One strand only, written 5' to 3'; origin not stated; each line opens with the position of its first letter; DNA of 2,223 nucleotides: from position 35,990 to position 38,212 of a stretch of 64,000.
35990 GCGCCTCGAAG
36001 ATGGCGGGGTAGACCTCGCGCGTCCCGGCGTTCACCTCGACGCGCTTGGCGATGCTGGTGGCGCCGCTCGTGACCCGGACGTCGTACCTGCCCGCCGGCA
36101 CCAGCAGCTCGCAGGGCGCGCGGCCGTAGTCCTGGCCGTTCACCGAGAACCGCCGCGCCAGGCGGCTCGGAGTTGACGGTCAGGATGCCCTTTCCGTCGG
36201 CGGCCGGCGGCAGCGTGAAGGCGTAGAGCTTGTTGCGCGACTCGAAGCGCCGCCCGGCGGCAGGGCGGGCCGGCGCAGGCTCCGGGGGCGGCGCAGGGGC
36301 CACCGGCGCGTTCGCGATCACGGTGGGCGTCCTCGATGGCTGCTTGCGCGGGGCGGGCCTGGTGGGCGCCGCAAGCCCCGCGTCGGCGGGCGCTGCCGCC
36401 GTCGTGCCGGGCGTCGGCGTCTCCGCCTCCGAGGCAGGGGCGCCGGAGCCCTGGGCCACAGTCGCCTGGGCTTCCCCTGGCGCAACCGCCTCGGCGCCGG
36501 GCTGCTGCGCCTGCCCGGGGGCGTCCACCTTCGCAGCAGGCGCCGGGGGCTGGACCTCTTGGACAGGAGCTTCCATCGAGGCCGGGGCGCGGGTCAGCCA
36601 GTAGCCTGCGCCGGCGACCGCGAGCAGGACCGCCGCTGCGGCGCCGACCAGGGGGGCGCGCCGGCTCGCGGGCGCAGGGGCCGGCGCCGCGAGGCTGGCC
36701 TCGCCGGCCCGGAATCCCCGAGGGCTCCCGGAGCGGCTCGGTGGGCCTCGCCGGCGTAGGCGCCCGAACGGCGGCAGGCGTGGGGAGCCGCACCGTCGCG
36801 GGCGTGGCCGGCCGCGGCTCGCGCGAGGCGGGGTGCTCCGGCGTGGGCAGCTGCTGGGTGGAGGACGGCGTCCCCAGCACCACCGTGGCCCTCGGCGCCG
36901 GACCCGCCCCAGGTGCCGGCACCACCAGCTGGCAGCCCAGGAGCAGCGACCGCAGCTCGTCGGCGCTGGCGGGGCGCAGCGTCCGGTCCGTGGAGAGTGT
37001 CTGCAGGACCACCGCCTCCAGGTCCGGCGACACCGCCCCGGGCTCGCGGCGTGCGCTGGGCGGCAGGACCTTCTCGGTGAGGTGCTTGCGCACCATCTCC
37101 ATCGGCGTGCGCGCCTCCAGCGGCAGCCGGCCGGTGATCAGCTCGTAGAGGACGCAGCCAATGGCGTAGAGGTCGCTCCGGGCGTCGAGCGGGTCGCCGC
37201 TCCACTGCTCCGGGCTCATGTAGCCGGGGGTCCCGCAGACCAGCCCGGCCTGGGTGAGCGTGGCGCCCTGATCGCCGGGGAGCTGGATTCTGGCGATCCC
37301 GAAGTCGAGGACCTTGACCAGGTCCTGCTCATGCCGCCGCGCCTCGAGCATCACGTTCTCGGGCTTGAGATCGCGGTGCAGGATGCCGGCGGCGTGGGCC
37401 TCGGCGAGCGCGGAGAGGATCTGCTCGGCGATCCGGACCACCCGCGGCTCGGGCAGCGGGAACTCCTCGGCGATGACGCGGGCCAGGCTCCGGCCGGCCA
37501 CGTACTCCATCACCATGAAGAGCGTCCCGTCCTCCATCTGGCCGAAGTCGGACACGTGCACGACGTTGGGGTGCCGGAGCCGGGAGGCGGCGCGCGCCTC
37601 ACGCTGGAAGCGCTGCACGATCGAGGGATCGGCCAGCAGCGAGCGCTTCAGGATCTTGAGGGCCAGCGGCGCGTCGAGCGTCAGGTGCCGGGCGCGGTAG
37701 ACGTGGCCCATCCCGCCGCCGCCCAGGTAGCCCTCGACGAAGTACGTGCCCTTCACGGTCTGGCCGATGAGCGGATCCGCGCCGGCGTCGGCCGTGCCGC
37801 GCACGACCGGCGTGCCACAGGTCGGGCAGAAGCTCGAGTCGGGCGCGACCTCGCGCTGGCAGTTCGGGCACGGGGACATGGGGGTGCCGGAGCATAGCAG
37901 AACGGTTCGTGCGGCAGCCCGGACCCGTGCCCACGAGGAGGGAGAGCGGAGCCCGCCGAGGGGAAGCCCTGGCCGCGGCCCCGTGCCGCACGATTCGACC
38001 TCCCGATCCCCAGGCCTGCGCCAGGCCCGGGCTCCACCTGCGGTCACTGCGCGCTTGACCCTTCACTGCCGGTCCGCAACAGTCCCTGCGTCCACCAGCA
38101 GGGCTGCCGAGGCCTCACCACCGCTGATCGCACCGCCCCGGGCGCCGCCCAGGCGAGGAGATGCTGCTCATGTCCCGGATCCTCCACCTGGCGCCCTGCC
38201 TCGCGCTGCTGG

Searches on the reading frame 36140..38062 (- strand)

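Call 21: search_protein_families(library=pfam, proteins=[window:36140-38062:-], max_evalue=0.01)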
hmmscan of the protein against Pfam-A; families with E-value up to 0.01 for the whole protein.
window:36140-38062:- (640 aa): 8 families
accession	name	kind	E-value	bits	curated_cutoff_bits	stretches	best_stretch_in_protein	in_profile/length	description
PF00069.31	Pkinase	-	8.8e-49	166.7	31.7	1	110-367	4-255/263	Protein kinase domain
PF07714.23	PK_Tyr_Ser-Thr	-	4.9e-27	95.3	23.1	1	112-365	6-250/258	Protein tyrosine and serine/threonine kinase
PF01636.29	APH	-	3.1e-06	27.6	23.2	1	208-262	147-202/239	Phosphotransferase enzyme family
PF12773.13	DZR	-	5.6e-06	26.9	27.3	1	65-86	1-22/45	Double zinc ribbon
PF13240.11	Zn_Ribbon_1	-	9.8e-06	25.6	25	1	65-86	2-23/23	zinc-ribbon domain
PF24460.1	DUF7575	-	1.6e-05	24.6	28.5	1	64-86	5-27/28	Domain of unknown function (DUF7575)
PF06293.20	Kdo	-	0.00011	22.2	21.3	1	181-264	92-176/207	Lipopolysaccharide kinase (Kdo/WaaP) family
PF17032.10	Zn_ribbon_15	-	0.0021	19.3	28.9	1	62-83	52-73/73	zinc-ribbon family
